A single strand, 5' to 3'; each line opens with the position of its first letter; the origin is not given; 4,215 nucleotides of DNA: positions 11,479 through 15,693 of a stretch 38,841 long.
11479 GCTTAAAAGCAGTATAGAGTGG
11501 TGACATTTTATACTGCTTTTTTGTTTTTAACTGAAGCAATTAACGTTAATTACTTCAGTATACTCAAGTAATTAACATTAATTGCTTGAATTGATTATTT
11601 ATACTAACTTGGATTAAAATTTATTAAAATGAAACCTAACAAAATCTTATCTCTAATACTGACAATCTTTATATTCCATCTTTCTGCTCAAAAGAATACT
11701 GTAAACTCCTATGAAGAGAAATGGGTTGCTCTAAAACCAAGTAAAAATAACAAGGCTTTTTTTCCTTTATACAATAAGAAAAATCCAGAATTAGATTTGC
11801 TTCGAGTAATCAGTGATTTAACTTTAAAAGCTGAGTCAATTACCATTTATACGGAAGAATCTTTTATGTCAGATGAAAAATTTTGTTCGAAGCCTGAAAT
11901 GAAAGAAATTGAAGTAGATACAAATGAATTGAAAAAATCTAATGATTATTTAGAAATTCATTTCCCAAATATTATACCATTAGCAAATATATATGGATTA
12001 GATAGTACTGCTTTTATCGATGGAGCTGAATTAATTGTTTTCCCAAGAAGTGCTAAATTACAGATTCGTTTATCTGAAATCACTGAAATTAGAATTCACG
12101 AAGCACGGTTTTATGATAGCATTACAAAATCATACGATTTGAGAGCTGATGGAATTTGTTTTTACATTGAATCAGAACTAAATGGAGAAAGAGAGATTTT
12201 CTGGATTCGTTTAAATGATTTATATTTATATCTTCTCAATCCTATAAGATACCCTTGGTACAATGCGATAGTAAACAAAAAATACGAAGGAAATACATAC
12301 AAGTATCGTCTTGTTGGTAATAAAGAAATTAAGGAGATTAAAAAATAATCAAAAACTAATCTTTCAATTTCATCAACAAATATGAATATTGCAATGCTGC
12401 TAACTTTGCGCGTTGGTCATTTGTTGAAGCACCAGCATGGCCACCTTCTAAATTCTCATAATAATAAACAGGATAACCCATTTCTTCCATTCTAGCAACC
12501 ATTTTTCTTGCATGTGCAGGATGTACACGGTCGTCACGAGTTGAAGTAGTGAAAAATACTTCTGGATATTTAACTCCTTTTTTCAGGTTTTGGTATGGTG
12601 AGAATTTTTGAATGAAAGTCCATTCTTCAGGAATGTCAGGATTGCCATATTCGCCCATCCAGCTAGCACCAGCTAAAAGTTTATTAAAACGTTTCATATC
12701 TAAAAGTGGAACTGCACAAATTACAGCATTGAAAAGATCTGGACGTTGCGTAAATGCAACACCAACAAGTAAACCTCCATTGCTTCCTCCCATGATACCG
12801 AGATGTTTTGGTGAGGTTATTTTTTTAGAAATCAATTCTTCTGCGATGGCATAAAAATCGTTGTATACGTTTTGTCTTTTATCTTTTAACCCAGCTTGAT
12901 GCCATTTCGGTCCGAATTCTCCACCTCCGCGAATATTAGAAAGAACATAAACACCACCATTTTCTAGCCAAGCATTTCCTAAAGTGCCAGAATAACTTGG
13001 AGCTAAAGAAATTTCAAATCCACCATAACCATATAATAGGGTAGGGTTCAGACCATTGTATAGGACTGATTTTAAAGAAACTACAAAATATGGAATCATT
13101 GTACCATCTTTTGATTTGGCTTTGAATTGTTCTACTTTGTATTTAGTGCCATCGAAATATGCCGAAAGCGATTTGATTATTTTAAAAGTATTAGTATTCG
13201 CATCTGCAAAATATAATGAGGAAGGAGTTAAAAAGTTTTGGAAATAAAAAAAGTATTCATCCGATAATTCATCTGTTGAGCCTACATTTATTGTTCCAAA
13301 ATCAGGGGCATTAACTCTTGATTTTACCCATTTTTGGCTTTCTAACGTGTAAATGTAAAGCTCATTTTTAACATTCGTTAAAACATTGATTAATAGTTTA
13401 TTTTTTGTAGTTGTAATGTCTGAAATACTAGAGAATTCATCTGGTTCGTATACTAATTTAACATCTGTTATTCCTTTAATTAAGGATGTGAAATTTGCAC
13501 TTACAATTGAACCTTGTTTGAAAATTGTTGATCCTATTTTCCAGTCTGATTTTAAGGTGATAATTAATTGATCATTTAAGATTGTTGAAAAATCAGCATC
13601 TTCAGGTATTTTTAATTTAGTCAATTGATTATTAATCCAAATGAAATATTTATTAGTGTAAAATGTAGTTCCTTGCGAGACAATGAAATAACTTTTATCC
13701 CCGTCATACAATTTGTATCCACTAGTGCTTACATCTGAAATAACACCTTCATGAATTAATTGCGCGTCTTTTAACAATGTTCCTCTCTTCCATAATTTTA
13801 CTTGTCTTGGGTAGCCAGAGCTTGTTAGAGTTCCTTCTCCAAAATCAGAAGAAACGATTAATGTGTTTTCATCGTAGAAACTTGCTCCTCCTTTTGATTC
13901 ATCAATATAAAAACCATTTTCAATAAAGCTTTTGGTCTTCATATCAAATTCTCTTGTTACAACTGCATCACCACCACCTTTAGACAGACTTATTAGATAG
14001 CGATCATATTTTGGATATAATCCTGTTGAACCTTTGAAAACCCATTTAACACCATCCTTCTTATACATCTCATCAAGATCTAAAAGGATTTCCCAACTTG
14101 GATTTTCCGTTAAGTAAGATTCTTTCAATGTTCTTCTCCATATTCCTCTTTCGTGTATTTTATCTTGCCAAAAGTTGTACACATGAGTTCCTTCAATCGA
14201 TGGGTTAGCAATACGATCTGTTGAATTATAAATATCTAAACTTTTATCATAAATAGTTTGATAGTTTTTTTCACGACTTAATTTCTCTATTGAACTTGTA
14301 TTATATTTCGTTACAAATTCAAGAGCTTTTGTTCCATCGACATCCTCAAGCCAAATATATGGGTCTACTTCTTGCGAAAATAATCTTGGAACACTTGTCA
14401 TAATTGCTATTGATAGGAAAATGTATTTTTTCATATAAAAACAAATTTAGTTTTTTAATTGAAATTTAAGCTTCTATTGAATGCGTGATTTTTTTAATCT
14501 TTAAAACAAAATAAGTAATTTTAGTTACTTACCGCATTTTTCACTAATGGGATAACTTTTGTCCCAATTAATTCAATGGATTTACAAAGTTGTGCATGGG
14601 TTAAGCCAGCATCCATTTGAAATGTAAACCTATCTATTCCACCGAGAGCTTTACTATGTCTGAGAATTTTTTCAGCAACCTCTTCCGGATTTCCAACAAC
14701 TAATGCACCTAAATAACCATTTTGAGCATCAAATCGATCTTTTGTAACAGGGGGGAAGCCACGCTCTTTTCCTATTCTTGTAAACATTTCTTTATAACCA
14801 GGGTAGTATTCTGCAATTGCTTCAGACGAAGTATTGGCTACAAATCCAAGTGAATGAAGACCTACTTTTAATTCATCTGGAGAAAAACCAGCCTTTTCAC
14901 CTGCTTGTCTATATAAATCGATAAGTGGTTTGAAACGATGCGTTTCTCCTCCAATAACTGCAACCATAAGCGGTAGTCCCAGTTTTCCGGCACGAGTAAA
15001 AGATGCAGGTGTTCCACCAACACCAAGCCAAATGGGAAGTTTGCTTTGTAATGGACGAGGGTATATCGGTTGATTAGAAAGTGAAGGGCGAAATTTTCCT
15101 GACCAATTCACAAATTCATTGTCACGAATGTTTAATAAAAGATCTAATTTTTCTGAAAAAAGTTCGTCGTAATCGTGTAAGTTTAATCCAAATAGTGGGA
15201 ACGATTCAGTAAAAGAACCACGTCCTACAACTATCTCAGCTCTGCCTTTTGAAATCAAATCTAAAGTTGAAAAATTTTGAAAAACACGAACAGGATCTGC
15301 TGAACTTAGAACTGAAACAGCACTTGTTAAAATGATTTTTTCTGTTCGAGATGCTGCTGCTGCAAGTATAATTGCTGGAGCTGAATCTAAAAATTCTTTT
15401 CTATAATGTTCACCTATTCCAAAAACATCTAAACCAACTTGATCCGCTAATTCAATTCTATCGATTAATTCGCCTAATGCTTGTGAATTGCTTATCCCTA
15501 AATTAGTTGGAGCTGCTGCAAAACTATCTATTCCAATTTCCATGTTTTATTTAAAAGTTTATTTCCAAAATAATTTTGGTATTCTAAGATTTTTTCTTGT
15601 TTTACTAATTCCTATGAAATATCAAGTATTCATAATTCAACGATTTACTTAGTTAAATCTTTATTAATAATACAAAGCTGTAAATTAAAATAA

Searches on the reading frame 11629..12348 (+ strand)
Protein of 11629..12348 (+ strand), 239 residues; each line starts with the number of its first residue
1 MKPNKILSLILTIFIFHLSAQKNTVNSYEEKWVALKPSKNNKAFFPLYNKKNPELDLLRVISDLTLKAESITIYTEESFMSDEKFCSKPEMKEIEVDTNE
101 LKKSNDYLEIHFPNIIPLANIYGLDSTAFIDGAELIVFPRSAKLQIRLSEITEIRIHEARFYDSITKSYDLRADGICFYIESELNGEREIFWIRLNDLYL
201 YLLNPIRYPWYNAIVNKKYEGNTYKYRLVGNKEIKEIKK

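Call 7: search_protein_families(library=pfam, proteins=[window:11629-12348:+], max_evalue=0.001)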
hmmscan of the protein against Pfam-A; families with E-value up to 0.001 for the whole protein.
window:11629-12348:+ (239 aa): 1 family
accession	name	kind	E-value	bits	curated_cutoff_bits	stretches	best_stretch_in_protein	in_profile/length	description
PF19841.4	GldN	-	3.9e-09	37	23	1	40-213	22-161/228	Gliding motility associated protein GldN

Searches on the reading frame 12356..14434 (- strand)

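Call 7: search_protein_families(library=pfam, proteins=[window:12356-14434:-], max_evalue=0.001)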
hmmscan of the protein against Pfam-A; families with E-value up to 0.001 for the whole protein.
window:12356-14434:- (692 aa): 2 families
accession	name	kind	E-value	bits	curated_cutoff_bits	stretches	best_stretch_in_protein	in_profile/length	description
PF00326.27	Peptidase_S9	-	1.9e-46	158.7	22.6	1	488-691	8-211/213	Prolyl oligopeptidase family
PF02897.21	Peptidase_S9_N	-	1.9e-32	113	24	1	22-421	18-412/414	Prolyl oligopeptidase, N-terminal beta-propeller domain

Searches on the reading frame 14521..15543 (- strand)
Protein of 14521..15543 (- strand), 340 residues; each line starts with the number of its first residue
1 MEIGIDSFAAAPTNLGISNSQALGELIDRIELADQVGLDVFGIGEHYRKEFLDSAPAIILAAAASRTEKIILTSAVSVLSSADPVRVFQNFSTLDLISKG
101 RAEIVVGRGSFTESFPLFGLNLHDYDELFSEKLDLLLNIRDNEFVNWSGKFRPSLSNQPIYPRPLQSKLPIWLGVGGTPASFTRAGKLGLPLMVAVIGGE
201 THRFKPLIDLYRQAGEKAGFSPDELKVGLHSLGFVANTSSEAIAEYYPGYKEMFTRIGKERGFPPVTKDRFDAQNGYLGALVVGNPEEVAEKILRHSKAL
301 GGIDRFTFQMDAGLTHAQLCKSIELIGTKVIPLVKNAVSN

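Call 7: search_protein_families(library=pfam, proteins=[window:14521-15543:-], max_evalue=0.001)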
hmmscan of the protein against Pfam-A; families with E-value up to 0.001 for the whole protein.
window:14521-15543:- (340 aa): 1 family
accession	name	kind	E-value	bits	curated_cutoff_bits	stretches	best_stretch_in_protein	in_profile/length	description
PF00296.26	Bac_luciferase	-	2.9e-50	171.8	27.9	1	16-295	14-306/314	Luciferase-like monooxygenase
